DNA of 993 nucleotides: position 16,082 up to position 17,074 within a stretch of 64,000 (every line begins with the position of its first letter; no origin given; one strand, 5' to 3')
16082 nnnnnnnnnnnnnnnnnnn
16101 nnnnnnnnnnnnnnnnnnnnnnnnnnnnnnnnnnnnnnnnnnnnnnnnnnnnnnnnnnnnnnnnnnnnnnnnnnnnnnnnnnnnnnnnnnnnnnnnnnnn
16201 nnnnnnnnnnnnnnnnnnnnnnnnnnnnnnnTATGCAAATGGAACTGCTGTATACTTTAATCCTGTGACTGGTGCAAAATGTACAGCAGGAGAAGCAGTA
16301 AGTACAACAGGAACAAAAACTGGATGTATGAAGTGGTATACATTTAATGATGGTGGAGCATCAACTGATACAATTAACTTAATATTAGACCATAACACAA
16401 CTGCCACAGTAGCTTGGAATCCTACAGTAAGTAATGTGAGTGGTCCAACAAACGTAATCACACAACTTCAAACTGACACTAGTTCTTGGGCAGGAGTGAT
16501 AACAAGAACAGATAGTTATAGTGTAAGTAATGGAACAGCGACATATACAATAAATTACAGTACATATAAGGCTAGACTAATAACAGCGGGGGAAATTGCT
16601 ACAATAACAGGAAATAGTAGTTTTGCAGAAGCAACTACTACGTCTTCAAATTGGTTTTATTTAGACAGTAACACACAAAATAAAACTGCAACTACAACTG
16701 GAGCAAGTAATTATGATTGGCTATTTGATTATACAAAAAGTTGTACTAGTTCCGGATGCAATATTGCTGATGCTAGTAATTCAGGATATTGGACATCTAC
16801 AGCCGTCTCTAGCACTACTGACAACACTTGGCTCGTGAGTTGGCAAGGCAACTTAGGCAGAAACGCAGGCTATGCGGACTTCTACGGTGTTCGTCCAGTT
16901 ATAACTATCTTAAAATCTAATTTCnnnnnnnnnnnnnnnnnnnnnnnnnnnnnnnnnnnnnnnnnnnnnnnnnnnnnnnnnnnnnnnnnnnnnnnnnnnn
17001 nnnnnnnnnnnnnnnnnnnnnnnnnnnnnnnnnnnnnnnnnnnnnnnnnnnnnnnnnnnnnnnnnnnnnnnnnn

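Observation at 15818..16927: Pilin fused to a DUF1566-like (Lcl C-terminal / C-type-lectin-like) domain, in three paralogues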

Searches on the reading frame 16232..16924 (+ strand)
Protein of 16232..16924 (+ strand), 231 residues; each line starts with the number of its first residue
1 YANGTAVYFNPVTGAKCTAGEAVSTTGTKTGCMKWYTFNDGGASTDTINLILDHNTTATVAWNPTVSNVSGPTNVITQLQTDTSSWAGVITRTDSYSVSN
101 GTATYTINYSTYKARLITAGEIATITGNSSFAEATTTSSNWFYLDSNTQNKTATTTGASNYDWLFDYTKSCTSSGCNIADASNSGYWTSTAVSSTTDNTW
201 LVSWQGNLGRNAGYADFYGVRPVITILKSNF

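Call 23: search_protein_representatives(protein=window:16232-16924:+)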
Query: 231 residues. Proteins with E-value up to 0.001 (for the whole library): 1185; up to 1e-10: 844; up to 1e-30: 233. The best 150 are listed.
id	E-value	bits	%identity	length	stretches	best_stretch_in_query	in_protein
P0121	7.1e-141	483.7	50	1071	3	1-229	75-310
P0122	3.6e-125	432.4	48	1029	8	114-229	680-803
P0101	1.4e-108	378.1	82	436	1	1-229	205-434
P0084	4.0e-102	357.0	50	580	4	114-229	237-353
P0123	1.2e-100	352.2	53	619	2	1-228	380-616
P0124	7.5e-100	349.6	77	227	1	7-229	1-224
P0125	6.3e-93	326.9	49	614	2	3-230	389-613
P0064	2.2e-92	325.1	70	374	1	1-230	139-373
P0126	1.4e-91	322.6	50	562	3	2-230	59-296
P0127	4.0e-91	321.0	72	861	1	1-228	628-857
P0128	9.0e-88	310.1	50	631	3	2-231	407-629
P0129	3.7e-85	301.5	59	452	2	1-229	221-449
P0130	5.7e-85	300.9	65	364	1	1-230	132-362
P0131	3.8e-84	298.2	53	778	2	1-229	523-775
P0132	7.2e-83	294.0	46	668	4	98-230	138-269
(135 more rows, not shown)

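Call 37: find_related_loci(query=A4, collection=genome_contigs, flank=10000)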
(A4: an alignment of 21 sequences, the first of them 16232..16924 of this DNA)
Query A4 (231 aa) in genome_contigs; peptide patterns used: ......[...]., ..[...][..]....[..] (x = any residue, [..] = any of these).
150 stretches matched a pattern; 138 encode a relative of the query (tblastn E <= 1e-3); the best 80 are kept; 76 distinct loci.
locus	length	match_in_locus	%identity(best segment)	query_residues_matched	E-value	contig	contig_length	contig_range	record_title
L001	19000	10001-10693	76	1-230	3e-110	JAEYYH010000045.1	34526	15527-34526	MAG: Bacillota bacterium isolate OH_CBlB_40 k127_1658960, whole genome shotgun sequence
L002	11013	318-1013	82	1-231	1e-109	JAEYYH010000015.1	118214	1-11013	MAG: Bacillota bacterium isolate OH_CBlB_40 k127_3278884, whole genome shotgun sequence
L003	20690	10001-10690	81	1-229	5e-108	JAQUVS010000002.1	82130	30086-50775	MAG: Bacilli bacterium isolate STD2_172 NODE_928_length_82130_cov_9.643391_Sandtown_D2, whole genome shotgun sequence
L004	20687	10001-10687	81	1-231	2e-106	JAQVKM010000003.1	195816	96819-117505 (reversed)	MAG: Bacilli bacterium isolate STE_87 NODE_77_length_195816_cov_6.376603_Sandtown_E, whole genome shotgun sequence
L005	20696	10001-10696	73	1-231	8e-106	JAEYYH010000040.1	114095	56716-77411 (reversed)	MAG: Bacillota bacterium isolate OH_CBlB_40 k127_1894695, whole genome shotgun sequence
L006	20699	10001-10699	79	1-231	2e-104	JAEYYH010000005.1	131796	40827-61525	MAG: Bacillota bacterium isolate OH_CBlB_40 k127_2469471, whole genome shotgun sequence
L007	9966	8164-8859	74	1-231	3e-104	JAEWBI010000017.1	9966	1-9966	MAG: Bacillota bacterium isolate OH_PBB_246 k127_1611327, whole genome shotgun sequence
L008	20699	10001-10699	72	1-231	1e-103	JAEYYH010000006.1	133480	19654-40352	MAG: Bacillota bacterium isolate OH_CBlB_40 k127_1834633, whole genome shotgun sequence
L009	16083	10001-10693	73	1-231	1e-102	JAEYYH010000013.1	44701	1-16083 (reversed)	MAG: Bacillota bacterium isolate OH_CBlB_40 k127_2565745, whole genome shotgun sequence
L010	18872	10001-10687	77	1-228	8e-103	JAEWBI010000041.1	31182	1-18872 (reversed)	MAG: Bacillota bacterium isolate OH_PBB_246 k127_1621250, whole genome shotgun sequence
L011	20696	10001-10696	72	1-231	2e-102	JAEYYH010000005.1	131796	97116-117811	MAG: Bacillota bacterium isolate OH_CBlB_40 k127_2469471, whole genome shotgun sequence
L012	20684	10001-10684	75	1-229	8e-101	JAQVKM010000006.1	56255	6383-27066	MAG: Bacilli bacterium isolate STE_87 NODE_945_length_56255_cov_5.894652_Sandtown_E, whole genome shotgun sequence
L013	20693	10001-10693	76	1-231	9e-99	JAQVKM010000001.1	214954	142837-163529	MAG: Bacilli bacterium isolate STE_87 NODE_63_length_214954_cov_6.925019_Sandtown_E, whole genome shotgun sequence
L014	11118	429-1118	69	1-229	9e-98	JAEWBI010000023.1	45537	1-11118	MAG: Bacillota bacterium isolate OH_PBB_246 k127_772746, whole genome shotgun sequence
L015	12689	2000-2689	69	1-229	3e-96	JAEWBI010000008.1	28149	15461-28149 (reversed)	MAG: Bacillota bacterium isolate OH_PBB_246 k127_596316, whole genome shotgun sequence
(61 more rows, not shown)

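Call 48: search_protein_families(library=pfam, proteins=[L013:7005-8042:+, L013:6655-7020:+, L013:6287-6658:+, L013:4135-5784:+, L013:8253-9380:+, L013:9587-10696:+, L006:8633-9079:+, L006:8176-8448:+], max_evalue=0.01)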
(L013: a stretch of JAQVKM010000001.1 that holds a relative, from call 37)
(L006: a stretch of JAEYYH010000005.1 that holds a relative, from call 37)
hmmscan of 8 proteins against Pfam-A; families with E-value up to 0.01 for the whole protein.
L013:7005-8042:+ (345 aa): 1 family
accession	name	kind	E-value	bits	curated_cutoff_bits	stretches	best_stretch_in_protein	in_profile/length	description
PF00078.32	RVT_1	-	3.3e-16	60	29.6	1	73-272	9-205/205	Reverse transcriptase (RNA-dependent DNA polymerase)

L013:6655-7020:+ (121 aa): 2 families
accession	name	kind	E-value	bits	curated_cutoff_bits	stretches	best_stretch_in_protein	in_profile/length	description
PF22296.2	bAvd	-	5.9e-22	78.6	40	1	10-117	1-106/107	bAvd-like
PF05635.17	23S_rRNA_IVP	-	2.1e-05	25.1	33.8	1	8-112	1-105/106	23S rRNA-intervening sequence protein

L013:6287-6658:+ (123 aa): 1 family
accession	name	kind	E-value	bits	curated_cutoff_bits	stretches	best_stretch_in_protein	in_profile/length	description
PF01624.25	MutS_I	-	3.6e-09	37.3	20.6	1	8-92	5-93/113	MutS domain I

L013:4135-5784:+ (549 aa): 2 families
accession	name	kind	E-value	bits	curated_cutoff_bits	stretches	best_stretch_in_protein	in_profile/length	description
PF07963.17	N_methyl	-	2.2e-06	27.5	21.2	1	15-38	3-26/27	Prokaryotic N-terminal methylation motif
PF03781.23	FGE-sulfatase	-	0.0029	17.8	23.3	1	375-432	141-192/255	Sulfatase-modifying factor enzyme 1-like domain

L013:8253-9380:+ (375 aa): 1 family
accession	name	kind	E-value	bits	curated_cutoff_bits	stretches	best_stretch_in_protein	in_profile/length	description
PF07963.17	N_methyl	-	2.9e-06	27.1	21.2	1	2-24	4-26/27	Prokaryotic N-terminal methylation motif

L013:9587-10696:+ (369 aa): 1 family
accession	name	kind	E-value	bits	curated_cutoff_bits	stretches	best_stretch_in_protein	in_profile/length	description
PF07963.17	N_methyl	-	5e-07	29.5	21.2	1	2-24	4-26/27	Prokaryotic N-terminal methylation motif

L006:8633-9079:+ (148 aa): 1 family
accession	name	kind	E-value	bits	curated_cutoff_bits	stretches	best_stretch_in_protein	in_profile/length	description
PF00239.26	Resolvase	-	5.8e-34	117.7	23.3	1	10-147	3-136/145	Resolvase, N terminal domain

L006:8176-8448:+ (90 aa): 0 families

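Call 50: find_homologous_proteins(query=L013:7005-8042:+)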
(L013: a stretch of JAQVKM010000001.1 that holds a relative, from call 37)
Query L013:7005-8042:+ (345 aa): 5727 proteins with E <= 0.001 among 8000 candidates; the best 120 are listed.
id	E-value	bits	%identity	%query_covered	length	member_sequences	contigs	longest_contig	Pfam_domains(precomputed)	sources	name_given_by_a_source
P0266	1.7e-204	697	91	100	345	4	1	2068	PF00078.33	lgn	-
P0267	2.2e-182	624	84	98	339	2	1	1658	PF00078.33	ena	-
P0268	4.7e-161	554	74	98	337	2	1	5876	PF00078.33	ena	-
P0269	9.2e-160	550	73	97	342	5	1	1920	PF00078.33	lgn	-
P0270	3.0e-159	548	73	97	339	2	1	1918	PF00078.33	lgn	-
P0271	3.6e-157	541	75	98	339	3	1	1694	PF00078.33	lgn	-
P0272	1.4e-155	536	75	98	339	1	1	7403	PF00078.33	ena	-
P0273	4.9e-151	521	72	95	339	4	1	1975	PF00078.33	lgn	-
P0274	1.4e-150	519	71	98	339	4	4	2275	PF00078.33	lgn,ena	-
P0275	2.4e-149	515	72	98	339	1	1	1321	PF00078.33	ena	-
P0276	5.6e-143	494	67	98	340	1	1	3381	PF00078.33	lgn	-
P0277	9.4e-143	494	68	100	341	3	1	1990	PF00078.33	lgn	-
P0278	3.1e-142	492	67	97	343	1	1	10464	PF00078.33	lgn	-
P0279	1.4e-140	487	66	97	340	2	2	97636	PF00078.33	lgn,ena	-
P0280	1.9e-139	483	66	97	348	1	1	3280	PF00078.33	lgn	-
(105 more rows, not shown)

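Call 51: predict_structure(alignment_id=A4)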
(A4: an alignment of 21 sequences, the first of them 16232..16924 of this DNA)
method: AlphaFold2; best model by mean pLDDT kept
length: 231 residues; sequences in the alignment: 21
mean_pLDDT: 95.4   pTM: 0.92
mean pLDDT of the five models: 95.4, 94.5, 94.5, 94.3, 93.9
residues with pLDDT >= 90: 210; 70-90: 21; 50-70: 0; < 50: 0
segments of 3 or more residues with pLDDT < 50: none
pLDDT, mean of each block of 10 residues (from residue 1): 97 97 97 97 92 98 90 96 97 94 94 97 98 95 98 96 97 96 97 93 97 89 95 82
secondary structure, 60 per line:
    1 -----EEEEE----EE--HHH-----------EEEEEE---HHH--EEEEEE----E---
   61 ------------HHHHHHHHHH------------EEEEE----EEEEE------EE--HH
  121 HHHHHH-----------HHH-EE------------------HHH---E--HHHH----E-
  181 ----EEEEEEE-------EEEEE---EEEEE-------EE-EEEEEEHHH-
elements in order: E6-10 E33-38 E47-52 H73-82 E95-99 E104-108 H119-126 H171-174 E185-191 E199-203 E207-211 E222-227

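Call 63: find_encoding_contigs(protein=P0267, flank=10000, max_places=3)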
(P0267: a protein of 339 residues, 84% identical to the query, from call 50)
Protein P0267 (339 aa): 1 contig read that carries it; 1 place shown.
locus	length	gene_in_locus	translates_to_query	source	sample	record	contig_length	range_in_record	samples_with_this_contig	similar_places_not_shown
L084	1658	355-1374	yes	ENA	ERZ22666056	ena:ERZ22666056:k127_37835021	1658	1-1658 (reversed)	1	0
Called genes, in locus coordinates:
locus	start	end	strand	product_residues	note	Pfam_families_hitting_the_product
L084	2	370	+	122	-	?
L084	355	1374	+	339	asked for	PF00078:RVT_1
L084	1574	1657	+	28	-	?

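Call 64: find_encoding_contigs(protein=P0272, flank=10000, max_places=3)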
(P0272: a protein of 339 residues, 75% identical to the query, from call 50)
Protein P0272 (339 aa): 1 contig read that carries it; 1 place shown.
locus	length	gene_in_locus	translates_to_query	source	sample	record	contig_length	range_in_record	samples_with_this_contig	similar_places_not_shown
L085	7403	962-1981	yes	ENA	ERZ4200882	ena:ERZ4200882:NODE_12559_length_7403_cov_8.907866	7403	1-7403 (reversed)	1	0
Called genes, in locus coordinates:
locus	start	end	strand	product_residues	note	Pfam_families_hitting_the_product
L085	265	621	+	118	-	PF01624:MutS_I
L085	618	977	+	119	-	PF22296:bAvd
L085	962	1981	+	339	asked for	PF00078:RVT_1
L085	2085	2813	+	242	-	PF20434:BD-FAE (faint), PF00561:Abhydrolase_1, PF12146:Hydrolase_4, PF12697:Abhydrolase_6, PF20408:Abhydrolase_11 (faint), PF00561:Abhydrolase_1 (weak)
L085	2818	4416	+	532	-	PF08245:Mur_ligase_M, PF02875:Mur_ligase_C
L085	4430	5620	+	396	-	PF01820:Dala_Dala_lig_N, PF02655:ATP-grasp_3 (weak), PF01071:GARS_A (weak), PF02222:ATP-grasp, PF02786:CPSase_L_D2, PF07478:Dala_Dala_lig_C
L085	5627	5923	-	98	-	-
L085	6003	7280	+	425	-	PF02388:FemAB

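Call 65: find_encoding_contigs(protein=P0268, flank=10000, max_places=3)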
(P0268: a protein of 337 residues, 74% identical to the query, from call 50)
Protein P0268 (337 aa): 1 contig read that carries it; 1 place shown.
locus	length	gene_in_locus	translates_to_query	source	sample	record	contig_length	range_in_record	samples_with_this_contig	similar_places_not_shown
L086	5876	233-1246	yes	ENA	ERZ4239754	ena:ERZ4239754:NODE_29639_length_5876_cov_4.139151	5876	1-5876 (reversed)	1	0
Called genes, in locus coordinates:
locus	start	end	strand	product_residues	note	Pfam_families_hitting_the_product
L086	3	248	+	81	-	?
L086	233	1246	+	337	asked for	PF00078:RVT_1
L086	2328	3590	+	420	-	PF13173:AAA_14, PF13635:DUF4143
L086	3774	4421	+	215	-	-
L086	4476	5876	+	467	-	?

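Call 83: search_dna_similar(query=window:16232-16924:+, collection=phages, mode=protein, max_evalue=0.001, max_rows=15)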
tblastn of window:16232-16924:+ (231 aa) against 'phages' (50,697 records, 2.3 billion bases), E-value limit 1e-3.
No match.

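Call 85: fold_search(model_id=the predicted structure, library=viral)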
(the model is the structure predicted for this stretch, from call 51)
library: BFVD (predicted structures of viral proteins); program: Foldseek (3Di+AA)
matches with E <= 10: 61; with E <= 0.001: 1
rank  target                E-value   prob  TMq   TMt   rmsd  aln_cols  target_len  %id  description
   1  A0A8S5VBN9            1.9e-04  1.00  0.42  0.31   9.5       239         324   11  DUF6273 domain-containing protein [Myoviridae sp. ctbEa13]
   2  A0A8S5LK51            1.9e-03  1.00  0.53  0.35   6.4       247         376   14  DUF6273 domain-containing protein [Siphoviridae sp. ctnhN1]
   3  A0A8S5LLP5            3.8e-03  1.00  0.53  0.19   6.7       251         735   16  Interferon alpha/beta receptor 1, Interferon I interferon signaling complex [Siphoviridae sp. ctvok7]
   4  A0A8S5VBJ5            3.8e-03  0.99  0.44  0.39  11.6       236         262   10  ATP-binding sugar transporter [Myoviridae sp. ctbEa13]
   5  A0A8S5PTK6            9.7e-03  0.96  0.45  0.26   6.8       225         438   16  Uncharacterized protein [Myoviridae sp. ctzS633]
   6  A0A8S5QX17            1.1e-02  0.84  0.40  0.18  13.8       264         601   13  Concanavalin A-like lectin/glucanase superfamily protein [Siphoviridae sp. ctcuE16]
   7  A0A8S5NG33            2.5e-02  0.91  0.44  0.25   6.6       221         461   15  Receptor Binding Protein [Siphoviridae sp. ctHEr2]
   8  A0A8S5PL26            2.5e-02  0.84  0.44  0.23   8.3       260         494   14  DUF6273 domain-containing protein [Siphoviridae sp. ctOSJ35]
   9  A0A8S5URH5            2.8e-02  0.87  0.44  0.33  11.2       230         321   13  Uncharacterized protein [Myoviridae sp. ctsIb3]
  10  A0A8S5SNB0            3.4e-02  0.89  0.40  0.53   6.2       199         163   12  DUF6273 domain-containing protein [Siphoviridae sp. ctCb814]
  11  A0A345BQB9            3.6e-02  0.89  0.42  0.49   9.2       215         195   15  (no name in the UniProt tables at hand)
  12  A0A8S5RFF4            3.8e-02  0.66  0.41  0.20  10.0       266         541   12  Uncharacterized protein [virus sp. ctQmo6]
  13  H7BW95                8.5e-02  0.47  0.29  0.15   8.7       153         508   20  (no name in the UniProt tables at hand)
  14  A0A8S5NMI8            1.2e-01  0.84  0.46  0.41   7.7       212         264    8  Retinoblastoma-binding protein-like protein [Siphoviridae sp. ctGMq5]
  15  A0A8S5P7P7            1.3e-01  0.28  0.33  0.21  12.5       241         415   14  Uncharacterized protein [Podoviridae sp. ctU7u6]
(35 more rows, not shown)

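Call 86: search_protein_families(library=ncbifam, proteins=[L013:7005-8042:+, L013:6655-7020:+, L013:4135-5784:+], max_evalue=0.01)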
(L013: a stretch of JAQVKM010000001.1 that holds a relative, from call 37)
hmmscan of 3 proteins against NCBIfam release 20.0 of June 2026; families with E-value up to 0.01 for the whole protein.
L013:7005-8042:+ (345 aa): 4 families
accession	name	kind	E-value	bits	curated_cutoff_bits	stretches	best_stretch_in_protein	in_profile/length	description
TIGR04416.1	group_II_RT_mat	equivalog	2.8e-32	112.2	300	1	37-316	27-318/353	group II intron reverse transcriptase/maturase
NF041747.1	Drt3a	equivalog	1.6e-18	67.3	200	1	128-261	102-240/412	antiviral reverse transcriptase Drt3a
NF038233.2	retron_St85_RT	exception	1e-15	57.8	235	1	131-334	83-287/289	retron St85 family RNA-directed DNA polymerase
NF041746.1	Drt2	equivalog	1.8e-10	40.6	390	1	173-298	212-351/416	antiviral reverse transcriptase Drt2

L013:6655-7020:+ (121 aa): 1 family
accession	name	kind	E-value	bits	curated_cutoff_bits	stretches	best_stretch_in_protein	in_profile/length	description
NF033474.1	DivGenRetAVD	equivalog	1.8e-23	82.8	80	1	11-115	2-103/104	diversity-generating retroelement protein Avd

L013:4135-5784:+ (549 aa): 6 families
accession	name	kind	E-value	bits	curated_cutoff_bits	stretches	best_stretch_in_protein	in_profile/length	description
TIGR02532.1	IV_pilin_GFxxxE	domain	5.5e-07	29.2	16.3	1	17-39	2-24/24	prepilin-type N-terminal cleavage/methylation domain-containing protein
NF007862.0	PRK10574.1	equivalog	5.6e-07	29.8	138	1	15-120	3-106/145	prepilin peptidase-dependent pilin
TIGR01710.1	typeII_sec_gspG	equivalog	9.1e-06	25.7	88.85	1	18-67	2-51/134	type II secretion system major pseudopilin GspG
NF040999.1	pilin_ComGC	equivalog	0.00015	21.9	75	1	17-56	2-41/84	competence type IV pilus major pilin ComGC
NF041775.1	typeIV_PilA_Myxo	equivalog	0.00047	20.2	400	1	15-55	9-49/214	type IV pilin protein PilA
TIGR02596.1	TIGR02596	subfamily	0.0035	17.5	70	1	19-50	1-32/196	Verru_Chthon cassette protein D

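Call 90: find_encoding_contigs(protein=P0275, flank=5000, max_places=3)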
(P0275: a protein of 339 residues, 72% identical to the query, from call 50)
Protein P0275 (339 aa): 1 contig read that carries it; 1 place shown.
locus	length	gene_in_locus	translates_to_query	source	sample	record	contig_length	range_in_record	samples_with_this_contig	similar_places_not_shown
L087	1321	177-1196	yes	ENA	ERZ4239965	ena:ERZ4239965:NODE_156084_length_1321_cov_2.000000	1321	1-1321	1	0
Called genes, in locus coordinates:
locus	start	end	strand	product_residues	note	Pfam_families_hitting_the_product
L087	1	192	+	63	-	?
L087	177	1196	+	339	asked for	PF00078:RVT_1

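Call 91: find_encoding_contigs(protein=P0274, flank=5000, max_places=4)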
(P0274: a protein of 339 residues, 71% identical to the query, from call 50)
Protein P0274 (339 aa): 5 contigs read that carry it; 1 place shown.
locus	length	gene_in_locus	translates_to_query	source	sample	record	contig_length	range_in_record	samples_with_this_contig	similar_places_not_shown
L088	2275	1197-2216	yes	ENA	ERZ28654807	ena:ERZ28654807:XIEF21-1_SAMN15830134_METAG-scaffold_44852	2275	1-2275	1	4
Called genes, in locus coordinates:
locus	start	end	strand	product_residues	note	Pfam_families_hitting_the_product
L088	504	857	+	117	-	PF01624:MutS_I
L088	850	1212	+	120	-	PF05635:23S_rRNA_IVP (weak), PF22296:bAvd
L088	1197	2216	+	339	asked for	PF00078:RVT_1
